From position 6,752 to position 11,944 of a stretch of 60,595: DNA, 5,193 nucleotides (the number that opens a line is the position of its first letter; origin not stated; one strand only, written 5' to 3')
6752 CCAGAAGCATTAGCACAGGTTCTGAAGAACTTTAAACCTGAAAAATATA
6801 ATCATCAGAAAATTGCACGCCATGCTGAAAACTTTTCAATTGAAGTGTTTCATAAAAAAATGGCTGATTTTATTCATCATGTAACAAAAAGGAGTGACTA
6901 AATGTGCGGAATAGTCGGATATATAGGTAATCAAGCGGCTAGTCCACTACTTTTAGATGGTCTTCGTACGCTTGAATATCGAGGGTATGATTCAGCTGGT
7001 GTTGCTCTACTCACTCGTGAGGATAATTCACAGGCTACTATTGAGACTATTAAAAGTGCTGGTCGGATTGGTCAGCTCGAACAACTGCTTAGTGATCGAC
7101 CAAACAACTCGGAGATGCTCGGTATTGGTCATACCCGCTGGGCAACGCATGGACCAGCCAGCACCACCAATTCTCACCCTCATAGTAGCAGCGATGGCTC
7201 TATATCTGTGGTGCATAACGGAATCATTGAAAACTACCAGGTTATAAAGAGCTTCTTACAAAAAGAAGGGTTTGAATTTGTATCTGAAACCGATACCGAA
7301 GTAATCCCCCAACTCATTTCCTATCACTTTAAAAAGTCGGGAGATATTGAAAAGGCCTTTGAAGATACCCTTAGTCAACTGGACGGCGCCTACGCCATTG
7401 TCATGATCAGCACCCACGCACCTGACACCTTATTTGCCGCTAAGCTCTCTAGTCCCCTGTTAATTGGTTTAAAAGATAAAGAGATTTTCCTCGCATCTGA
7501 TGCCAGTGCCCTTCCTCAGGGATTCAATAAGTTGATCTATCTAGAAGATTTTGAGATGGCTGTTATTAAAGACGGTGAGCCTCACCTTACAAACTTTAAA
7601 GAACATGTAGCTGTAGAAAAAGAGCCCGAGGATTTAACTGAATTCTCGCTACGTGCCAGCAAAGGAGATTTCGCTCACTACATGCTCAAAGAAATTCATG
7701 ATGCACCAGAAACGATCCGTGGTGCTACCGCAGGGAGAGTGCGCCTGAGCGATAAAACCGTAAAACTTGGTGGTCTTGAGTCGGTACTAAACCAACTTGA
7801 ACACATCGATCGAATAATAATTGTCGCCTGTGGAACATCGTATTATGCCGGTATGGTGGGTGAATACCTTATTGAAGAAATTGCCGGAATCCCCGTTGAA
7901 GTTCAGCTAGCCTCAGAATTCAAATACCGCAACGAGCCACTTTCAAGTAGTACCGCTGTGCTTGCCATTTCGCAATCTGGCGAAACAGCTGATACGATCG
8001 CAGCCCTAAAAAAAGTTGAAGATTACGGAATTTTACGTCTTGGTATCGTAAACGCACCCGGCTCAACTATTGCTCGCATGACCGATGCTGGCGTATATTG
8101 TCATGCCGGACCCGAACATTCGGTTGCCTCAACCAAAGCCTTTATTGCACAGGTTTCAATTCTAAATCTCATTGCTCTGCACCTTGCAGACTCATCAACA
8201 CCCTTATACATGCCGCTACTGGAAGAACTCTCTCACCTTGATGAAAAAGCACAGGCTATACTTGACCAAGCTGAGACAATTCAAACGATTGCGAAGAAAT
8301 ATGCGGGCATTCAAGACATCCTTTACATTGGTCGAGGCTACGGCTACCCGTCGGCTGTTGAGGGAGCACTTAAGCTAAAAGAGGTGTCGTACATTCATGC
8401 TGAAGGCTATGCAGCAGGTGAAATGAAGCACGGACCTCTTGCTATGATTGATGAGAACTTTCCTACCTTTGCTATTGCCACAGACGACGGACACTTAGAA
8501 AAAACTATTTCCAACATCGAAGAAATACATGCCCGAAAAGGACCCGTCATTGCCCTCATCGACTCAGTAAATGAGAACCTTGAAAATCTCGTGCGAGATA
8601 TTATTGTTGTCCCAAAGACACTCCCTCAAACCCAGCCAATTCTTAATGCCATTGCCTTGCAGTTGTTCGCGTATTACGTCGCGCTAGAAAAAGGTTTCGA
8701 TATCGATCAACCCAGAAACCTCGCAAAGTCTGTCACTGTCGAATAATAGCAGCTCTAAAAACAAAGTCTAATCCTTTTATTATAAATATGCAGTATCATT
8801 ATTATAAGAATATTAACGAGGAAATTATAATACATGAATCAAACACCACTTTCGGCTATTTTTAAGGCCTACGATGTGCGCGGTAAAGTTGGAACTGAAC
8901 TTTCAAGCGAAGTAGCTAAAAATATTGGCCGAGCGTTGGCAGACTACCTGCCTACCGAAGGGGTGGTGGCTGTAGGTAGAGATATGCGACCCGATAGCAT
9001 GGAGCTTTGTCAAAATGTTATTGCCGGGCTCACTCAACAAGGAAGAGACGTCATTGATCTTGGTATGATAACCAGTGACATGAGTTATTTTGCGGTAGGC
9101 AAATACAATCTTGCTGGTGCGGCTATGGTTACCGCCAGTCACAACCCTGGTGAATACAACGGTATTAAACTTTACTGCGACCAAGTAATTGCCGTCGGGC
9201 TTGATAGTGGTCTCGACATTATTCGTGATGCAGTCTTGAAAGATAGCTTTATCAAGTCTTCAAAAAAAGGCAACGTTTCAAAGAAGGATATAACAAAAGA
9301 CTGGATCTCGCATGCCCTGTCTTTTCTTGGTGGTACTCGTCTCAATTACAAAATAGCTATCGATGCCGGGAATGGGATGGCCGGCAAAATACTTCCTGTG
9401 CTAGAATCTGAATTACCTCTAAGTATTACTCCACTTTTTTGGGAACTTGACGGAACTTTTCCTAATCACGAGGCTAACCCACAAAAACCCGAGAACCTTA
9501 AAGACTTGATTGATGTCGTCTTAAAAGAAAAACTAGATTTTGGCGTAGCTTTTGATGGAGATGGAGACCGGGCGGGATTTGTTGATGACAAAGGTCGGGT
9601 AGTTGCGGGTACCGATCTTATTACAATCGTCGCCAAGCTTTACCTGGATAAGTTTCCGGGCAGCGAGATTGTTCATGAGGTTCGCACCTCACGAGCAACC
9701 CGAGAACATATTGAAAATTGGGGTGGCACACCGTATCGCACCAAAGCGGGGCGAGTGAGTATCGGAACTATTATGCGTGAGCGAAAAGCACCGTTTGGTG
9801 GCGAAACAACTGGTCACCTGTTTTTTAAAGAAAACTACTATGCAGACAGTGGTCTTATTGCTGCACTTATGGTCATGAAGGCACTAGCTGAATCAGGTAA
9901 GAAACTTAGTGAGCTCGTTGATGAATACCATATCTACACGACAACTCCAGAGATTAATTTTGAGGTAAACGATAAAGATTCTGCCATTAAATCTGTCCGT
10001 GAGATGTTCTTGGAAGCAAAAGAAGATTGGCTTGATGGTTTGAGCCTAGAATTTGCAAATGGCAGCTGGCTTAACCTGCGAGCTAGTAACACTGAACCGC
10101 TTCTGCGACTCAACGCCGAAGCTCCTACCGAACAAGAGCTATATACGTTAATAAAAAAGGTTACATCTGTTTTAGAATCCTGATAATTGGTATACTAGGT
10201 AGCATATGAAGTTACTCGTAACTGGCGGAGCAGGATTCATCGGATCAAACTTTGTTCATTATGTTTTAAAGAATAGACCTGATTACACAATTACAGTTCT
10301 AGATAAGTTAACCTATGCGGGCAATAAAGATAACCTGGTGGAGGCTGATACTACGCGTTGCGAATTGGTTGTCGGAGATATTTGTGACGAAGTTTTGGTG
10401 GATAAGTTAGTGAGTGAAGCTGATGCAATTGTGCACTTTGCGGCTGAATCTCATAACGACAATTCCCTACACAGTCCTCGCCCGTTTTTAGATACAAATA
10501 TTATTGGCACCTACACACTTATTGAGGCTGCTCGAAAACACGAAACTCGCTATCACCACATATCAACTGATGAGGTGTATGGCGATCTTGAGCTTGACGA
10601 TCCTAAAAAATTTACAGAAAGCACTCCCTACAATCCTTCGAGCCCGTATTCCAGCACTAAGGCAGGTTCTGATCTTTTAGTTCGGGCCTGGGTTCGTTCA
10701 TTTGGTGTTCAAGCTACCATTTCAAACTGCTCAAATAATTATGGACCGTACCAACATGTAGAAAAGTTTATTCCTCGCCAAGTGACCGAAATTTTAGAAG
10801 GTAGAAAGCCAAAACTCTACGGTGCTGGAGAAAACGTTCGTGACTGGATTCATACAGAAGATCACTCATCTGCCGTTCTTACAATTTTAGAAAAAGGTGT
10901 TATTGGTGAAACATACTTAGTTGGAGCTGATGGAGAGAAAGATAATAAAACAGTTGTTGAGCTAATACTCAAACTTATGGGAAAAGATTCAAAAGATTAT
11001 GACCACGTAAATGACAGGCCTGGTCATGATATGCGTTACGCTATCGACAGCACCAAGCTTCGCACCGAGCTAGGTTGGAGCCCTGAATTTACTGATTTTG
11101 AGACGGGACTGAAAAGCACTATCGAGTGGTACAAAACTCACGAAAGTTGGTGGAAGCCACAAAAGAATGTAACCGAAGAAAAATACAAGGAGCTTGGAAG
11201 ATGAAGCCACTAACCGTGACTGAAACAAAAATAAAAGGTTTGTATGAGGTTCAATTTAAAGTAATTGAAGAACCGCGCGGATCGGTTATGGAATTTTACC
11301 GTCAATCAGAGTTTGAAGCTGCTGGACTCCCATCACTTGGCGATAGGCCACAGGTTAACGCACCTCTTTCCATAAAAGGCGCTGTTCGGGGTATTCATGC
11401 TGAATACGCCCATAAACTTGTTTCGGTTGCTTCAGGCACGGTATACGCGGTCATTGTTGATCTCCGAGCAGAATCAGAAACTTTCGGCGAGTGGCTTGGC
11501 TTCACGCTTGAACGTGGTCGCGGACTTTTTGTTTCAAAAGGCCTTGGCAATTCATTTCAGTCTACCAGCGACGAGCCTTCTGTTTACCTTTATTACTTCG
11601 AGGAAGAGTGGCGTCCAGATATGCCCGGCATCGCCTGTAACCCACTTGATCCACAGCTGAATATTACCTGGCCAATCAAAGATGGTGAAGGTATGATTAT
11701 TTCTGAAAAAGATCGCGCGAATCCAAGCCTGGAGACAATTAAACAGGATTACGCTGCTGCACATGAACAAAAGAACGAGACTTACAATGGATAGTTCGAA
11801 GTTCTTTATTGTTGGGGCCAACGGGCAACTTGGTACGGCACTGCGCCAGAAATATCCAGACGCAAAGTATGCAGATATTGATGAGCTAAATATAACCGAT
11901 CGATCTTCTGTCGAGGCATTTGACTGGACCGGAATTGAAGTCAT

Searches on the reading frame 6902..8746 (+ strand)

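Call 22: search_protein_families(library=pfam, proteins=[window:6902-8746:+], max_evalue=0.001)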
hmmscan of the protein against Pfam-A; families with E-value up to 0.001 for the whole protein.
window:6902-8746:+ (614 aa): 3 families
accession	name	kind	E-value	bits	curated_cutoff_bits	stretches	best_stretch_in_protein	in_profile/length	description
PF01380.27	SIS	-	1.5e-54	183.8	25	2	299-425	2-129/131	SIS domain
PF13522.11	GATase_6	-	3.9e-19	69.4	27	1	73-199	12-129/130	Glutamine amidotransferase domain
PF13537.11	GATase_7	-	3.1e-14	53.5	25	1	87-204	9-121/123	Glutamine amidotransferase domain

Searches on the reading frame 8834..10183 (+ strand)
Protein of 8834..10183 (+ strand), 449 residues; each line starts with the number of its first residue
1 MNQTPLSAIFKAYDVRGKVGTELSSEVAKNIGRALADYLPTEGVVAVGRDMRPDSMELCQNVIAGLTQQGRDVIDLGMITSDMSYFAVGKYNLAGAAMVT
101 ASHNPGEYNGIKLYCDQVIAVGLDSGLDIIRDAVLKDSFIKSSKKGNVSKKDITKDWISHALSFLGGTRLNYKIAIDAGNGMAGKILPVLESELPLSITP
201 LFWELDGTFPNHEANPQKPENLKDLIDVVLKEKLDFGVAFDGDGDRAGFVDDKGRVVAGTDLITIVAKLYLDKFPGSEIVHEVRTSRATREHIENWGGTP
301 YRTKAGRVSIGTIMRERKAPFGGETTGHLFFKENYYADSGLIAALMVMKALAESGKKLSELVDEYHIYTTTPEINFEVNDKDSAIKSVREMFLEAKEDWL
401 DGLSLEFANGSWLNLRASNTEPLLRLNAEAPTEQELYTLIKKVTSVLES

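Call 22: search_protein_families(library=pfam, proteins=[window:8834-10183:+], max_evalue=0.001)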
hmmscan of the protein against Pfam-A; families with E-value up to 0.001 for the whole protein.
window:8834-10183:+ (449 aa): 4 families
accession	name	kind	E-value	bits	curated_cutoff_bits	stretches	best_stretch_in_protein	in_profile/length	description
PF02878.22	PGM_PMM_I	-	3.1e-34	118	22.5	1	9-124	3-122/138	Phosphoglucomutase/phosphomannomutase, alpha/beta/alpha domain I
PF02880.22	PGM_PMM_III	-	6.4e-22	78.3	20.7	1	262-365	5-112/115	Phosphoglucomutase/phosphomannomutase, alpha/beta/alpha domain III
PF02879.22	PGM_PMM_II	-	3.9e-21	76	29.3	1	157-254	3-103/103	Phosphoglucomutase/phosphomannomutase, alpha/beta/alpha domain II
PF00408.26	PGM_PMM_IV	-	1.8e-10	41.2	23.1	1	373-439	1-61/68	Phosphoglucomutase/phosphomannomutase, C-terminal domain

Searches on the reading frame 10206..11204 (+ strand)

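Call 22: search_protein_families(library=pfam, proteins=[window:10206-11204:+], max_evalue=0.001)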
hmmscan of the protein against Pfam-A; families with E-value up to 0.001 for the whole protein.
window:10206-11204:+ (332 aa): 7 families
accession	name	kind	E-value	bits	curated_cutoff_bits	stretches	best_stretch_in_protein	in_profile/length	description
PF16363.11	GDP_Man_Dehyd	-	3.7e-75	253.9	27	1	4-304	1-331/332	GDP-mannose 4,6 dehydratase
PF01370.27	Epimerase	-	2.1e-62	211.1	20.9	1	4-240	2-240/240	NAD dependent epimerase/dehydratase family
PF01073.25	3Beta_HSD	-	4.5e-16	59.1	22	1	4-184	1-187/280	3-beta hydroxysteroid dehydrogenase/isomerase family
PF07993.18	NAD_binding_4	-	8.7e-14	51.7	20.1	1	5-177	1-206/258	Male sterility protein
PF02719.21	Polysacc_synt_2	-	2.3e-12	47.2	20.2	1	3-123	1-130/293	Polysaccharide biosynthesis protein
PF04321.23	RmlD_sub_bind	-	3.2e-11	43.3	27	1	1-163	1-140/287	RmlD substrate binding domain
PF13460.12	NAD_binding_10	-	4.1e-05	24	27.2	1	7-126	1-103/184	NAD(P)H-binding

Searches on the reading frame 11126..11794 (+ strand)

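Call 23: search_protein_families(library=pfam, proteins=[window:11126-11794:+], max_evalue=0.001)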
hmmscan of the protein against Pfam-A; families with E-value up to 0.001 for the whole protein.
window:11126-11794:+ (222 aa): 1 family
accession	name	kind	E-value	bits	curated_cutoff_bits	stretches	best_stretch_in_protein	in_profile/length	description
PF00908.23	dTDP_sugar_isom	-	4.3e-37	127.8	27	1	33-203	1-167/168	dTDP-4-dehydrorhamnose 3,5-epimerase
